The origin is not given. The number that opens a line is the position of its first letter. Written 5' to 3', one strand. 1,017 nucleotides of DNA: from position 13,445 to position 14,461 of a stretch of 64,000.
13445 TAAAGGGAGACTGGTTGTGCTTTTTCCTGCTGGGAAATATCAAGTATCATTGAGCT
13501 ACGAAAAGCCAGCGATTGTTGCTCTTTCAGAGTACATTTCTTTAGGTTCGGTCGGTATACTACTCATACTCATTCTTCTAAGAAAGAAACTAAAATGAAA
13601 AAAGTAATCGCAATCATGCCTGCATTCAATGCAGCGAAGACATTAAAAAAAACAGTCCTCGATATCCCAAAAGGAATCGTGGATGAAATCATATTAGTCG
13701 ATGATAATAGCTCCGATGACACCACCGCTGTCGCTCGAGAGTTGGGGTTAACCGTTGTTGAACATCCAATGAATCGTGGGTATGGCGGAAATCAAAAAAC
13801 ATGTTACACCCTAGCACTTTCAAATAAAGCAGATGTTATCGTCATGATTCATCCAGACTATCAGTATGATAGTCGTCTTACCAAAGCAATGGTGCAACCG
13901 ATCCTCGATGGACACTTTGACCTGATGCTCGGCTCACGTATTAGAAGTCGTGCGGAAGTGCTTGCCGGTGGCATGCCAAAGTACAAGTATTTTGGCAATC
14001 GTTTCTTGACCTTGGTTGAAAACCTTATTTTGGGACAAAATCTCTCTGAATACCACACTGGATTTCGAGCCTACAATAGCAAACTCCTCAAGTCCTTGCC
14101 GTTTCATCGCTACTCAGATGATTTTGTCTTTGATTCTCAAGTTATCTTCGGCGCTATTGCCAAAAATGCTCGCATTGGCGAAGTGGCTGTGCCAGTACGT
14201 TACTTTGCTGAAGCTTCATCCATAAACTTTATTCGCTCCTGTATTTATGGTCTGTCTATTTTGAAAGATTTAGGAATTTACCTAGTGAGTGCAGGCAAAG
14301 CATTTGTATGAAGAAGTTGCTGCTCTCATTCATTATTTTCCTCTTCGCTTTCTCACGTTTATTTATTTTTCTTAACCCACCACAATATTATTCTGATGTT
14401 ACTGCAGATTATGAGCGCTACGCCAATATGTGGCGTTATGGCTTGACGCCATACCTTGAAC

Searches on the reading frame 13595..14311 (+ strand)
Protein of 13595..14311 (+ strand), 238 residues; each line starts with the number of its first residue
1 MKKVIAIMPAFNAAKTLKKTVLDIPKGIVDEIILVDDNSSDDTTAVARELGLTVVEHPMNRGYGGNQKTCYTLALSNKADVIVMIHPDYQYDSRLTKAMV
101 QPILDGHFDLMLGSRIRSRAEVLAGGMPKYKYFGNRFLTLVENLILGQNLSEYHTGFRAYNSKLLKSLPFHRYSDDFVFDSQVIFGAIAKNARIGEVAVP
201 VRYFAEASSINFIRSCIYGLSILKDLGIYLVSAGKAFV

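Call 5: search_protein_families(library=pfam, proteins=[window:13595-14311:+], max_evalue=0.01)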
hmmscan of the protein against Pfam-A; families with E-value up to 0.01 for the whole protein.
window:13595-14311:+ (238 aa): 1 family
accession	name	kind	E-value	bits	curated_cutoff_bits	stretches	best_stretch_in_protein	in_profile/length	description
PF00535.33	Glycos_transf_2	-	1.3e-18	67.9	23.3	1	7-166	3-165/168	Glycosyl transferase family 2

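Call 11: search_protein_families(library=ncbifam, proteins=[window:13595-14311:+], max_evalue=0.001)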
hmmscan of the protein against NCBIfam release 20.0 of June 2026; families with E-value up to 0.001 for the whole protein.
window:13595-14311:+ (238 aa): 9 families
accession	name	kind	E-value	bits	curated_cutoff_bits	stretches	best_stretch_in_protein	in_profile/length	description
TIGR04182.1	glyco_TIGR04182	equivalog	1.2e-22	80.7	325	1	4-207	2-194/293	S-layer glycoprotein N-glycosyltransferase AglJ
NF058614.1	PPMAGASynPpgS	equivalog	2.5e-19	69.6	370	1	5-225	3-218/226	polyprenyl-phospho-N-acetylgalactosaminyl synthase PpgS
NF041391.1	DPhHxTase_Halo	equivalog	2.1e-15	56.3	375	1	9-170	2-155/213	dolichyl-phosphate hexose transferase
NF010496.0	PRK13915.1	equivalog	1.2e-08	34.4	262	1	3-105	32-144/307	glucosyl-3-phosphoglycerate synthase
TIGR04283.1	glyco_like_mftF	equivalog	2.8e-08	33.6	182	1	7-103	4-97/221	TIGR04283 family arsenosugar biosynthesis glycosyltransferase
NF041865.1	EpsU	equivalog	0.00014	21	700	1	6-103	43-147/394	exopolysaccharide biosynthesis GT2 family glycosyltransferase EpsU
TIGR03937.1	PgaC_IcaA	equivalog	0.00026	20.1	422.3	1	3-122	46-171/407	poly-beta-1,6-N-acetyl-D-glucosamine synthase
TIGR03469.1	HpnB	hypoth_equivalog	0.0005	19.2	379.25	1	3-52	45-97/386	hopene-associated glycosyltransferase HpnB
NF007986.1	PRK10714.1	equivalog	0.00094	18.3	529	1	3-168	7-172/316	undecaprenyl-phosphate 4-deoxy-4-formamido-L-arabinose transferase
